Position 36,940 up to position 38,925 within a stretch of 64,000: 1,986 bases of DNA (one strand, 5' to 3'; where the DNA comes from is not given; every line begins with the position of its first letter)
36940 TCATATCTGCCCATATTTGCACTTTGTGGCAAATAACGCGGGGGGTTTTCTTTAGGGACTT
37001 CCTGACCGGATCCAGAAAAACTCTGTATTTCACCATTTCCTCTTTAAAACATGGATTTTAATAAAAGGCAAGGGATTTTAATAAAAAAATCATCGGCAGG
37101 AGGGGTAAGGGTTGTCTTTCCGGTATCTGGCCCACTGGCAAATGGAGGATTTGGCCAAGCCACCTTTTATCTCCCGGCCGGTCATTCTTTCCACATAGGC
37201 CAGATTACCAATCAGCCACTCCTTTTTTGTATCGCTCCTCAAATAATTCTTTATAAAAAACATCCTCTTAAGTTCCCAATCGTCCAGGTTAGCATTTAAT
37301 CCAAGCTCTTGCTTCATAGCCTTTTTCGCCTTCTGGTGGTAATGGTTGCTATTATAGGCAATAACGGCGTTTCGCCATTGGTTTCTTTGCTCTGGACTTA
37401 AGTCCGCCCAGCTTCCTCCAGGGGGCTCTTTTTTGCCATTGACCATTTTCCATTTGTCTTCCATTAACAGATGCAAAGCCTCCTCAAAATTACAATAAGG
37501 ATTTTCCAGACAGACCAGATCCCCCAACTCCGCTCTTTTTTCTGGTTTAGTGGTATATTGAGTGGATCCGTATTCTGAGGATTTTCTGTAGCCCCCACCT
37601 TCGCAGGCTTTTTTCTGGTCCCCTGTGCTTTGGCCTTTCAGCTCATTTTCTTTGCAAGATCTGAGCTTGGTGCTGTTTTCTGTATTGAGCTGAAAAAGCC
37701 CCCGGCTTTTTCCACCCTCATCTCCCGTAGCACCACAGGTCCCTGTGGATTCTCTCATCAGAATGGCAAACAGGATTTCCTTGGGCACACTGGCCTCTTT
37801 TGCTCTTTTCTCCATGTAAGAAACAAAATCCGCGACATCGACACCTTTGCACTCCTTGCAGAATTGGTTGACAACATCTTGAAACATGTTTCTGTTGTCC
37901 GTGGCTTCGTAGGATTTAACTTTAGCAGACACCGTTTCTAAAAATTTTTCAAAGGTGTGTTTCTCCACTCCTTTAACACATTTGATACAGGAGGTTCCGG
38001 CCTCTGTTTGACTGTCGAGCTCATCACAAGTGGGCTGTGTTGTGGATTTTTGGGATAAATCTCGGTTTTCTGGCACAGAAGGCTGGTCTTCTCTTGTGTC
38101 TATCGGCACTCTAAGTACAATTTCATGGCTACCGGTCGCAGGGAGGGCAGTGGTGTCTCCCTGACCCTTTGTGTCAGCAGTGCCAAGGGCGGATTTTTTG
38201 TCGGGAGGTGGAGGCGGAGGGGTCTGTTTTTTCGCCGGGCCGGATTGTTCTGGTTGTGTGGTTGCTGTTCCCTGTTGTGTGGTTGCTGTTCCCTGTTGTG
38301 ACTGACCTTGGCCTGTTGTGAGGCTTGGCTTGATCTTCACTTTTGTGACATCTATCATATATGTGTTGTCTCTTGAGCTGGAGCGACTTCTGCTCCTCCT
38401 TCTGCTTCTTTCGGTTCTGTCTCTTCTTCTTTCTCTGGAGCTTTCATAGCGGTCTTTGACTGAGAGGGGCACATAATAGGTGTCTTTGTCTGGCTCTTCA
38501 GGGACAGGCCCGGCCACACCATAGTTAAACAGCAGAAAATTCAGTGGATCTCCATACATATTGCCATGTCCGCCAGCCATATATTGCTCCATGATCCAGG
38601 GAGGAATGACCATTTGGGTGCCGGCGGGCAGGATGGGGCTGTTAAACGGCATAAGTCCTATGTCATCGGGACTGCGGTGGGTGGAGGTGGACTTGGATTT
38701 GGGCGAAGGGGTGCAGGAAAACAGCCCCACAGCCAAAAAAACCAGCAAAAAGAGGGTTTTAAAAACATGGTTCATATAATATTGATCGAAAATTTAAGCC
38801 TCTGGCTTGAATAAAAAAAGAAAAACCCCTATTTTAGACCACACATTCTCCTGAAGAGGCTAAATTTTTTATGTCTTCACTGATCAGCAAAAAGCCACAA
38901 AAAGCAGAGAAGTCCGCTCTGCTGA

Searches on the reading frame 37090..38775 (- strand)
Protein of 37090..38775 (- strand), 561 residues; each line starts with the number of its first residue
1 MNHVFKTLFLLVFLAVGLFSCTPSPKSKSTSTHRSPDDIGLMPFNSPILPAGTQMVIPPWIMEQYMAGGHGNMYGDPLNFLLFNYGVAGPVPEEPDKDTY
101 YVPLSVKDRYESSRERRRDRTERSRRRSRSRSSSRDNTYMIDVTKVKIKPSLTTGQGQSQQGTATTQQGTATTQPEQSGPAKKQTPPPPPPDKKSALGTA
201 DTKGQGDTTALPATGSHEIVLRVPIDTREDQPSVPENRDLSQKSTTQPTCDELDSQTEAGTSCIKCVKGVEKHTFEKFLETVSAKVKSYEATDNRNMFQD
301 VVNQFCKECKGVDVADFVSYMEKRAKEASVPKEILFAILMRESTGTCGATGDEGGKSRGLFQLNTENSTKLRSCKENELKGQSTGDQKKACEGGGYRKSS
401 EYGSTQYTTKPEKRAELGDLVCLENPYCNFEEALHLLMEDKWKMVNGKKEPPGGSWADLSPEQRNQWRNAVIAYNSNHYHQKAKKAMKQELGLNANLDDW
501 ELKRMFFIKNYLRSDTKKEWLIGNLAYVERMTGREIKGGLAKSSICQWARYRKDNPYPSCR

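Call 86: search_protein_families(library=pfam, max_evalue=0.001, proteins=[window:37090-38775:-])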
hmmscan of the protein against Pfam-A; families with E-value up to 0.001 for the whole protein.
window:37090-38775:- (561 aa): 2 families
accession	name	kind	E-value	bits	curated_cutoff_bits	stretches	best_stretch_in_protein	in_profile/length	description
PF01464.25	SLT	-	3.4e-05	23.8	21.3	0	320-372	2-52/117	Transglycosylase SLT domain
PF18896.5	SLT_3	-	0.00021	22.1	27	1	334-374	16-60/89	Lysozyme like domain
